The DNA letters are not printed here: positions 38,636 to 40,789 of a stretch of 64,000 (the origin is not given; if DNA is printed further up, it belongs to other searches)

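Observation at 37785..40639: Intact but orphan T6SS baseplate pair tssF-tssG, wedged between rne and exported hypothetical proteins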

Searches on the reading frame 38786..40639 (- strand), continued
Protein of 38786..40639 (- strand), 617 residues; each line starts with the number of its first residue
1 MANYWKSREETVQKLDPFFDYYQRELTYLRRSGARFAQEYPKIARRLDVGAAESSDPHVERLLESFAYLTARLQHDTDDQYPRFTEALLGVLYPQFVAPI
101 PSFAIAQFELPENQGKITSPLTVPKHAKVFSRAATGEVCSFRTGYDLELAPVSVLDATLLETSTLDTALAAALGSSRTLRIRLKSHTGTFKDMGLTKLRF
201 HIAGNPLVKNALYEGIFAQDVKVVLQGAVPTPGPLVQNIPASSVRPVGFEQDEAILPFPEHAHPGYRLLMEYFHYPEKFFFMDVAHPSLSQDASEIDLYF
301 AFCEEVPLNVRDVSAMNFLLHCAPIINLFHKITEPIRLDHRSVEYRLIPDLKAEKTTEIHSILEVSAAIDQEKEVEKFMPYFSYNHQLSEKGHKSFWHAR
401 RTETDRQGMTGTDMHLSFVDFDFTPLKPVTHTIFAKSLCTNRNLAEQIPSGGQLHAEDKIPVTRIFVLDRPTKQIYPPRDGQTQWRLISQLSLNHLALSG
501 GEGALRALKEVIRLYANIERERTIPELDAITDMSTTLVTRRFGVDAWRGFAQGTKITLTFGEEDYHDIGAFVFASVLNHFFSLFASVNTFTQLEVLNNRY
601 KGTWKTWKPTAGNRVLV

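Call 28: find_encoding_contigs(protein=P0011, flank=10000, max_places=2)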
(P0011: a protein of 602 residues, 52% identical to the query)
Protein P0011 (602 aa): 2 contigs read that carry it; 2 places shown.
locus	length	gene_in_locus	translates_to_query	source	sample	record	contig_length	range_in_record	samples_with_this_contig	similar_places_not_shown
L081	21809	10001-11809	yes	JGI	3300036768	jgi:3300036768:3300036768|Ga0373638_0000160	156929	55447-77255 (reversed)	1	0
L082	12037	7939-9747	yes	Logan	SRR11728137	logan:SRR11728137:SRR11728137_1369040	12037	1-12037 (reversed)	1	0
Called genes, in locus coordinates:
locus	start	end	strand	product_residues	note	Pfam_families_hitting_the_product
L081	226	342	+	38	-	-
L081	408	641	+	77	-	-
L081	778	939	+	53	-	-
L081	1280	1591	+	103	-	-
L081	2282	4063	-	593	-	PF01321:Creatinase_N, PF16189:Creatinase_N_2, PF00557:Peptidase_M24, PF16188:Peptidase_M24_C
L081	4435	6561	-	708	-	PF22673:MCP-like_PDC_1 (weak), PF02743:dCache_1 (weak), PF00512:HisKA (weak), PF02518:HATPase_c, PF14501:HATPase_c_5 (weak)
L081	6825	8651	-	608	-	PF07167:PhaC_N, PF00561:Abhydrolase_1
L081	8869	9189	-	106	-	PF00085:Thioredoxin, PF13098:Thioredoxin_2 (weak), PF13905:Thioredoxin_8 (faint)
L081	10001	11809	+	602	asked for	PF05947:T6SS_TssF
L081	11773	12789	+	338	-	PF06996:T6SS_TssG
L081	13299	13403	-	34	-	-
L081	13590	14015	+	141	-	-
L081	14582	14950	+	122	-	-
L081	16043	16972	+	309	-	PF01545:Cation_efflux, PF16916:ZT_dimer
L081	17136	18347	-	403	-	PF00155:Aminotran_1_2, PF01053:Cys_Met_Meta_PP (faint)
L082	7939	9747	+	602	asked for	PF05947:T6SS_TssF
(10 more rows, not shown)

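Call 29: find_encoding_contigs(protein=P0009, flank=10000, max_places=2)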
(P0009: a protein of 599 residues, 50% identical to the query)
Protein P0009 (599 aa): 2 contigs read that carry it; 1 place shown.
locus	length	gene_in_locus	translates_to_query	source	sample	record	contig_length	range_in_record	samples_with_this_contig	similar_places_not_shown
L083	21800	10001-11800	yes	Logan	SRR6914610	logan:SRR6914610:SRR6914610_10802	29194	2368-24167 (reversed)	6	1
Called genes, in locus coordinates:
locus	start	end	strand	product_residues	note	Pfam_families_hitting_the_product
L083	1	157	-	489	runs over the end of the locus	PF03219:TLC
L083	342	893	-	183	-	-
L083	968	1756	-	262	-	PF00520:Ion_trans, PF08016:PKD_channel (faint)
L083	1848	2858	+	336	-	PF00756:Esterase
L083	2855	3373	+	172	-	PF13238:AAA_18 (weak)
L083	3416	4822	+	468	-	PF01547:SBP_bac_1, PF13416:SBP_bac_8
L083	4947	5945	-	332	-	PF00639:Rotamase, PF13145:Rotamase_2, PF13616:Rotamase_3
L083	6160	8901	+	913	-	PF07517:SecA_DEAD, PF00270:DEAD (weak), PF01043:SecA_PP_bind, PF21090:P-loop_SecA, PF07516:SecA_SW, PF02810:SEC-C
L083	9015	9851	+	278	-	-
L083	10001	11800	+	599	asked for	PF05947:T6SS_TssF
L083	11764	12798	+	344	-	PF06996:T6SS_TssG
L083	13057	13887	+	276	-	PF00005:ABC_tran, PF13304:AAA_21 (weak), PF09383:NIL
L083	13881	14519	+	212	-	PF00528:BPD_transp_1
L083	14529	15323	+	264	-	PF03180:Lipoprotein_9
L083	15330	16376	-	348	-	PF00378:ECH_1, PF16113:ECH_2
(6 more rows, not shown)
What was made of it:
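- Tried and rejected: P0011 and P0009 turned out to be lone pairs as well (calls 28, 29).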

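Call 33: search_protein_families(library=pfam, proteins=[L035:2144-3622:+, L035:1534-2070:+, L015:307-783:+, L064:8953-9450:+, L077:4261-5628:-, L051:1-1134:+, L074:15556-17544:+, L067:3207-4193:-, L075:5735-6298:-, L063:17588-18142:+], max_evalue=0.001)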
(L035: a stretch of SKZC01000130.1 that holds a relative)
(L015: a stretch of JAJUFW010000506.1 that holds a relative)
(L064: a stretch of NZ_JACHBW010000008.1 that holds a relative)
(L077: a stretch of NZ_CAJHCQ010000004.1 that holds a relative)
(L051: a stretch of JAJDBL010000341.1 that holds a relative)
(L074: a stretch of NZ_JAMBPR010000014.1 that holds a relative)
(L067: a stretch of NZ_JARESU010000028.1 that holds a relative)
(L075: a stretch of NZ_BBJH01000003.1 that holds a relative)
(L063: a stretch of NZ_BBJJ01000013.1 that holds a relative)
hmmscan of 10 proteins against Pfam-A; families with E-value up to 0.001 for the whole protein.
L035:2144-3622:+ (492 aa): 2 families
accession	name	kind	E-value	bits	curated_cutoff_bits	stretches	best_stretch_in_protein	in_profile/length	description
PF05943.17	VipB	-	5.6e-135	449.6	27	1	67-367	2-301/301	EvpB/VC_A0108, tail sheath N-terminal domain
PF18945.5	VipB_2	-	7.2e-42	142.6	27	1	376-487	1-112/112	EvpB/VC_A0108, tail sheath gpW/gp25-like domain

L035:1534-2070:+ (178 aa): 1 family
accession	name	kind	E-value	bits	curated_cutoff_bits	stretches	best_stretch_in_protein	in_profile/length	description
PF05591.17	T6SS_VipA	-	4.1e-58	196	24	1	10-161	2-153/155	Type VI secretion system, VipA, VC_A0107 or Hcp2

L015:307-783:+ (158 aa): 1 family
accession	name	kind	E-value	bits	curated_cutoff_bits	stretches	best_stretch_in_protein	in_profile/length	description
PF04965.19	GPW_gp25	-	1.1e-16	60.9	27.2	1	40-137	3-95/96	Baseplate wedge protein gp25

L064:8953-9450:+ (165 aa): 1 family
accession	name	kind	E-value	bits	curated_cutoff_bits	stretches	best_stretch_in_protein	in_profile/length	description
PF05638.18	T6SS_HCP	-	1.4e-33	116.4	23.5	1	11-138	6-128/129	Type VI secretion system effector, Hcp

L077:4261-5628:- (455 aa): 1 family
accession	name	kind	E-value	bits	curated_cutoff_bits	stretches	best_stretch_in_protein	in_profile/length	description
PF05936.17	T6SS_VasE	-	4.1e-39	135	23.4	1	21-388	1-379/429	Bacterial Type VI secretion, VC_A0110, EvfL, ImpJ, VasE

L051:1-1134:+ (377 aa): 1 family
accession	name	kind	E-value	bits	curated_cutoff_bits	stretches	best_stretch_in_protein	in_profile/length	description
PF06812.17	ImpA_N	-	5.8e-39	133.3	26.9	1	16-138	1-118/119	ImpA, N-terminal, type VI secretion system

L074:15556-17544:+ (662 aa): 5 families
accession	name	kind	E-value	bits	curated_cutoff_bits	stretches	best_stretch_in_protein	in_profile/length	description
PF05954.17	Phage_GPD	-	7.8e-77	258.9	30.1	1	33-326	3-303/305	Phage tail baseplate hub (GPD)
PF22178.3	Gp5_trimer_C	-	2e-30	105.6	30.9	2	455-568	1-111/112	Bacteriophage T4 gp5 C-terminal trimerisation domain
PF04717.18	Phage_base_V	-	6.2e-18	65.4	23.8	1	371-438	12-75/75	Type VI secretion system/phage-baseplate injector OB domain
PF06715.18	Gp5_C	-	2.2e-13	49.7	20.4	1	563-586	1-24/24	Gp5 C-terminal repeat (3 copies)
PF20093.5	DUF6484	-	4.8e-05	24.4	27.6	1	415-435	39-59/61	Domain of unknown function (DUF6484)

L067:3207-4193:- (328 aa): 1 family
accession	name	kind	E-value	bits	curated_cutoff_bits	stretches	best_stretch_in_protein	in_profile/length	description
PF09850.14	DotU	-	6.7e-31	107.9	27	1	44-232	22-203/205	Type VI secretion system protein DotU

L075:5735-6298:- (187 aa): 0 families

L063:17588-18142:+ (184 aa): 2 families
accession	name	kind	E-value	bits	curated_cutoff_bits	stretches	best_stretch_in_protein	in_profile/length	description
PF07661.19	MORN_2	-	4.3e-17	60.6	29.6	0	75-94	1-20/22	MORN repeat variant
PF02493.26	MORN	-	0.00029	21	22.5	0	69-87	4-22/23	MORN repeat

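Call 39: search_solved_structures(query=window:38786-40606:-, max_evalue=0.001, show_alignments=0)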
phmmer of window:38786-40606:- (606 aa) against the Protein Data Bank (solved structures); distinct sequences matched with E-value up to 0.001: 1.
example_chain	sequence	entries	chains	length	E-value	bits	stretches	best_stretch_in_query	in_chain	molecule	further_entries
6giy_A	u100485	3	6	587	1.9e-47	165.1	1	8-598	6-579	TssF | Putative type VI secretion protein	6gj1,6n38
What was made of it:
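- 38786..40606 (-): tssF, T6SS baseplate wedge subunit. 606 aa from GTG 40606. The longest ORF would start at ATG 40639 and give 617 aa. Full-length match to EAEC TssF 6GIY_A, E=1.9e-47 (call 39).
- On TssF (PF05947 / TIGR03359): phmmer against the PDB: 6giy_A, E=1.9e-47, query residues 8-598 against chain residues 6-579 (call 39).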

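Call 45: find_homologous_proteins(query=L048:2846-4309:-, max_evalue=1e-20)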
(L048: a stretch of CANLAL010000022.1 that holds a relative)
Query L048:2846-4309:- (487 aa): 8000 proteins with E <= 1e-20 among 8000 candidates; the best 120 are listed.
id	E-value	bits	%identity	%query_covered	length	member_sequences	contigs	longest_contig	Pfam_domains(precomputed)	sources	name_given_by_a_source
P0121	0.0e+0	1110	100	100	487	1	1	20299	PF18945.6,PF05943.18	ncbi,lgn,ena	-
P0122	0.0e+0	1009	89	100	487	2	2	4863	PF18945.6,PF05943.18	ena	-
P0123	2.8e-285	964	87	100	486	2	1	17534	PF18945.6,PF05943.18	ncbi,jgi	jgi:type VI secretion system protein ImpC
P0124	4.3e-261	885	78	100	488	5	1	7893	PF18945.6,PF05943.18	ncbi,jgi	jgi:type VI secretion system protein ImpC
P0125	3.6e-259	878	77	100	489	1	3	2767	PF18945.6,PF05943.18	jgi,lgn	-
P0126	8.0e-240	814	74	97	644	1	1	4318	PF05591.18,PF18945.6,PF05943.18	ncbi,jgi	jgi:type VI secretion system protein ImpC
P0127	3.2e-239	812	72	100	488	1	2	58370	PF18945.6,PF05943.18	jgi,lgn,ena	-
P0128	4.6e-239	812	73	100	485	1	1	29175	PF18945.6,PF05943.18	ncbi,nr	ncbi:MAG: type VI secretion system contractile sheath large subunit [Alphaproteobacteria bacterium]|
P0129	2.3e-237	806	71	100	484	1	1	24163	PF18945.6,PF05943.18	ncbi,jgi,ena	jgi:type VI secretion system protein ImpC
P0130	4.1e-237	806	70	100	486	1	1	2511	PF18945.6,PF05943.18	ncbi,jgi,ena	jgi:type VI secretion system protein ImpC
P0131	1.2e-236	804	71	100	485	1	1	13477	PF18945.6,PF05943.18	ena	-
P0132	1.6e-236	804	72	100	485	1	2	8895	PF18945.6,PF05943.18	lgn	-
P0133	1.9e-235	800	72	100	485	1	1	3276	PF18945.6,PF05943.18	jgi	jgi:type VI secretion system protein ImpC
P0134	6.1e-235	798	71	98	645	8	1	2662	PF05591.18,PF18945.6,PF05943.18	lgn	-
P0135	7.9e-235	798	71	100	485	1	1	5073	PF18945.6,PF05943.18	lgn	-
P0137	1.1e-234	798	71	100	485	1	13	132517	PF18945.6,PF05943.18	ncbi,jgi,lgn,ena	jgi:type VI secretion system protein ImpC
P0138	1.3e-234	797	70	100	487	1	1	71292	PF18945.6,PF05943.18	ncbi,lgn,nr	ncbi:MAG: type VI secretion system contractile sheath large subunit [Alphaproteobacteria bacterium]|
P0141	4.6e-234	795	70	98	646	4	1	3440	PF05591.18,PF18945.6,PF05943.18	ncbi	-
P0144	7.7e-234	795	71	100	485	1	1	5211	PF18945.6,PF05943.18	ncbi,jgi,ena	jgi:type VI secretion system protein ImpC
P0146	1.2e-233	794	70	100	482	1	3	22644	PF18945.6,PF05943.18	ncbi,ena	-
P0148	3.7e-233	792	70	100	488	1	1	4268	PF18945.6,PF05943.18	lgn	-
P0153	3.2e-232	789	70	100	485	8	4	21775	PF18945.6,PF05943.18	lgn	-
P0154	3.7e-232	789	70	100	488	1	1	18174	PF18945.6,PF05943.18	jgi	jgi:type VI secretion system protein ImpC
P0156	1.4e-231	787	70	97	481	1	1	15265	PF18945.6,PF05943.18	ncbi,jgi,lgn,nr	ncbi:MAG: type VI secretion system contractile sheath large subunit [Holosporales bacterium]|jgi:typ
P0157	2.3e-231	787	70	100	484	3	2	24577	PF18945.6,PF05943.18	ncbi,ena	-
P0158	2.6e-231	786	70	100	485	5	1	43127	PF18945.6,PF05943.18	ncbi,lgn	-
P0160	6.3e-231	785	69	100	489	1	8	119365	PF18945.6,PF05943.18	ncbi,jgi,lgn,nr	ncbi:MAG: type VI secretion system contractile sheath large subunit [Alphaproteobacteria bacterium]|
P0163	2.6e-230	783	69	98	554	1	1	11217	PF05591.18,PF18945.6,PF05943.18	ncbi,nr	ncbi:MAG: type VI secretion system contractile sheath large subunit [Alphaproteobacteria bacterium]|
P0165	3.4e-230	783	70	100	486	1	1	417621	PF18945.6,PF05943.18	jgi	jgi:type VI secretion system protein ImpC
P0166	3.8e-230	783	69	97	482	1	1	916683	PF18945.6,PF05943.18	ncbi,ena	-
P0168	6.5e-230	782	69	100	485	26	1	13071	PF18945.6,PF05943.18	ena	-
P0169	6.6e-230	782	69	100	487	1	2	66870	PF18945.6,PF05943.18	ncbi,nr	ncbi:MAG: EvpB family type secretion protein [Alphaproteobacteria bacterium]|nr:EvpB family type sec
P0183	1.1e-228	778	68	100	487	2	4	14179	PF18945.6,PF05943.18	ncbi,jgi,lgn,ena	jgi:type VI secretion system protein ImpC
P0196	6.0e-228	775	68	100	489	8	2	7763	PF18945.6,PF05943.18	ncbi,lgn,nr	ncbi:uricase [Alphaproteobacteria bacterium]|nr:uricase [Alphaproteobacteria bacterium] GHS96384.1 u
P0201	8.7e-228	775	68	100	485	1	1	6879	PF18945.6,PF05943.18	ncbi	ncbi:MAG: type VI secretion system contractile sheath large subunit [Alphaproteobacteria bacterium]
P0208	2.3e-227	773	68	100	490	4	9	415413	PF18945.6,PF05943.18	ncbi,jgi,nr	ncbi:MAG: type VI secretion system contractile sheath large subunit [Alphaproteobacteria bacterium]|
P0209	2.7e-227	773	70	97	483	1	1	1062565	PF18945.6,PF05943.18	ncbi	-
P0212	5.2e-227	772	68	100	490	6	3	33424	PF18945.6,PF05943.18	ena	-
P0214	5.7e-227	772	69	100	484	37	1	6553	PF18945.6,PF05943.18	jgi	jgi:type VI secretion system protein ImpC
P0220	9.6e-227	771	68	100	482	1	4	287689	PF18945.6,PF05943.18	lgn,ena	-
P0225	1.2e-226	771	69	97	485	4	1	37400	PF18945.6,PF05943.18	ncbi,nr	ncbi:MAG: type VI secretion system contractile sheath large subunit [Holosporales bacterium]|nr:type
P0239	1.1e-225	768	70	97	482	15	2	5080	PF18945.6,PF05943.18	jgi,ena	-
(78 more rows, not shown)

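Call 48: find_encoding_contigs(protein=P0157, flank=10000, max_places=3)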
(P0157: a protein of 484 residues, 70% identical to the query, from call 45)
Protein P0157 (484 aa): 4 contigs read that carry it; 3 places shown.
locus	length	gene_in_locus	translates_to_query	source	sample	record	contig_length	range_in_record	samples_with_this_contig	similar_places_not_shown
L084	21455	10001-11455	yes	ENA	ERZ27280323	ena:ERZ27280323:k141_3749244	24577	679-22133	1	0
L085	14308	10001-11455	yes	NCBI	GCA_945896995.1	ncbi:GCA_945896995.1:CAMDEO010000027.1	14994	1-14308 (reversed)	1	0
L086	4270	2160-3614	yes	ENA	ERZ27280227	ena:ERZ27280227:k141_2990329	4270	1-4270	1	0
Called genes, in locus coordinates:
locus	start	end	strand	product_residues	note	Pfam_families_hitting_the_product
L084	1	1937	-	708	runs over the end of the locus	PF00771:FHIPEP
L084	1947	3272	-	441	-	PF00072:Response_reg, PF00158:Sigma54_activat, PF14532:Sigma54_activ_2, PF07724:AAA_2 (weak), PF07728:AAA_5, PF25601:AAA_lid_14, PF02954:HTH_8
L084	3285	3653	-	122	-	PF01052:FliMN_C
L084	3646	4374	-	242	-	-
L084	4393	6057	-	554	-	PF01514:YscJ_FliF, PF08345:YscJ_FliF_C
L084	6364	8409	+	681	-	-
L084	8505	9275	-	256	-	PF01416:PseudoU_synth_1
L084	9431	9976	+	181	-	PF05591:T6SS_VipA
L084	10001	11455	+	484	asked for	PF05943:VipB, PF18945:VipB_2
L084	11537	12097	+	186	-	-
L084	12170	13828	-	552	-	PF05992:SbmA_BacA, PF06472:ABC_membrane_2, PF00005:ABC_tran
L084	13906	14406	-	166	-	PF04965:GPW_gp25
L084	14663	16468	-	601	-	-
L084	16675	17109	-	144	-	PF01230:HIT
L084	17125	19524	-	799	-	PF02190:LON_substr_bdg, PF08298:AAA_PrkA (weak), PF00004:AAA, PF07728:AAA_5, PF22667:Lon_lid, PF05362:Lon_C, PF13541:ChlI (faint)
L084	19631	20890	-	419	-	PF06689:zf-C4_ClpX, PF01078:Mg_chelatase (faint), PF05496:RuvB_N (faint), PF00004:AAA, PF07724:AAA_2, PF07728:AAA_5 (faint), PF10431:ClpB_D2-small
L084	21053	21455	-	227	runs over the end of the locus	PF00574:CLP_protease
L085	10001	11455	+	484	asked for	PF05943:VipB, PF18945:VipB_2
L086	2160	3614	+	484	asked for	PF05943:VipB, PF18945:VipB_2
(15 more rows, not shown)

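Call 49: find_encoding_contigs(protein=P0146, flank=10000, max_places=3)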
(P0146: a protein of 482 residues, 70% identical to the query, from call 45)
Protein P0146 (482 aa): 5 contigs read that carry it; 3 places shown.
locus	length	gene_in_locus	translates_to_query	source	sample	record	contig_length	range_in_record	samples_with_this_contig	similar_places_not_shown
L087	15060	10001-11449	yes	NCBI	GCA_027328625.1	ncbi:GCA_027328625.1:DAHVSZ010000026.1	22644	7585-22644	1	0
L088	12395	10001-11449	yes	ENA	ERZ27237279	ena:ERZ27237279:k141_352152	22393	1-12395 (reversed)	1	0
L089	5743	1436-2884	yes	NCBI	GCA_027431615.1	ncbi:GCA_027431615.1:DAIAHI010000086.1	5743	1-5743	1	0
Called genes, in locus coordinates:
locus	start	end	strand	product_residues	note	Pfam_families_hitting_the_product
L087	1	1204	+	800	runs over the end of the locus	PF00989:PAS (faint), PF08448:PAS_4 (faint), PF13188:PAS_8 (faint), PF12860:PAS_7, PF00512:HisKA, PF02518:HATPase_c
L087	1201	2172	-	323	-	PF13677:MotB_plug, PF00691:OmpA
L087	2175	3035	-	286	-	PF20560:MotA_N, PF01618:MotA_ExbB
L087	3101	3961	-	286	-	PF01040:UbiA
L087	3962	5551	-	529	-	PF00115:COX1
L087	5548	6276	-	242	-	PF02790:COX2_TM, PF00116:COX2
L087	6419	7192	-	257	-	PF02698:DUF218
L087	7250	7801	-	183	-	PF01292:Ni_hydr_CYTB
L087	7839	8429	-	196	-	PF00578:AhpC-TSA, PF00085:Thioredoxin, PF08534:Redoxin, PF13098:Thioredoxin_2, PF13905:Thioredoxin_8 (weak)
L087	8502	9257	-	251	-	PF01416:PseudoU_synth_1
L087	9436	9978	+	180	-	PF05591:T6SS_VipA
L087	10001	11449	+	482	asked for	PF05943:VipB, PF18945:VipB_2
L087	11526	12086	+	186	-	-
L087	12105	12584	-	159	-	-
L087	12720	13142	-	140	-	-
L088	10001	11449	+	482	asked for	PF05943:VipB, PF18945:VipB_2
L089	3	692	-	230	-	?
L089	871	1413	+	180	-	PF05591:T6SS_VipA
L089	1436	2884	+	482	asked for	PF05943:VipB, PF18945:VipB_2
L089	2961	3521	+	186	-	-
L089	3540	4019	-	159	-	-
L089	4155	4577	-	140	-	-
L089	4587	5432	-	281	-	-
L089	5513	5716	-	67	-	-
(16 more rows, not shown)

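Call 51: find_encoding_contigs(protein=P0148, flank=10000, max_places=4)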
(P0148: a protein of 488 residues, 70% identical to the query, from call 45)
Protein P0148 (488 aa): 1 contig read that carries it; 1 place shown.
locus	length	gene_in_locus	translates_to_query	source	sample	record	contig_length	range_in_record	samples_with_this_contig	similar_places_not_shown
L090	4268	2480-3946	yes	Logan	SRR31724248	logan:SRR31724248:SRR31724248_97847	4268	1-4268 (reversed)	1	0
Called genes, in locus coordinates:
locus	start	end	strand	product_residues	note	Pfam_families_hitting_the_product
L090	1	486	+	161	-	?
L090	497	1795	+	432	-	PF13167:GTP-bdg_N, PF16360:GTP-bdg_M, PF01926:MMR_HSR1, PF16897:MMR_HSR1_Xtn (weak), PF19275:HflX_C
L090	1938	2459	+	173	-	PF05591:T6SS_VipA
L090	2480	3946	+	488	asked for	PF05943:VipB, PF18945:VipB_2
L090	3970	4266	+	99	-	?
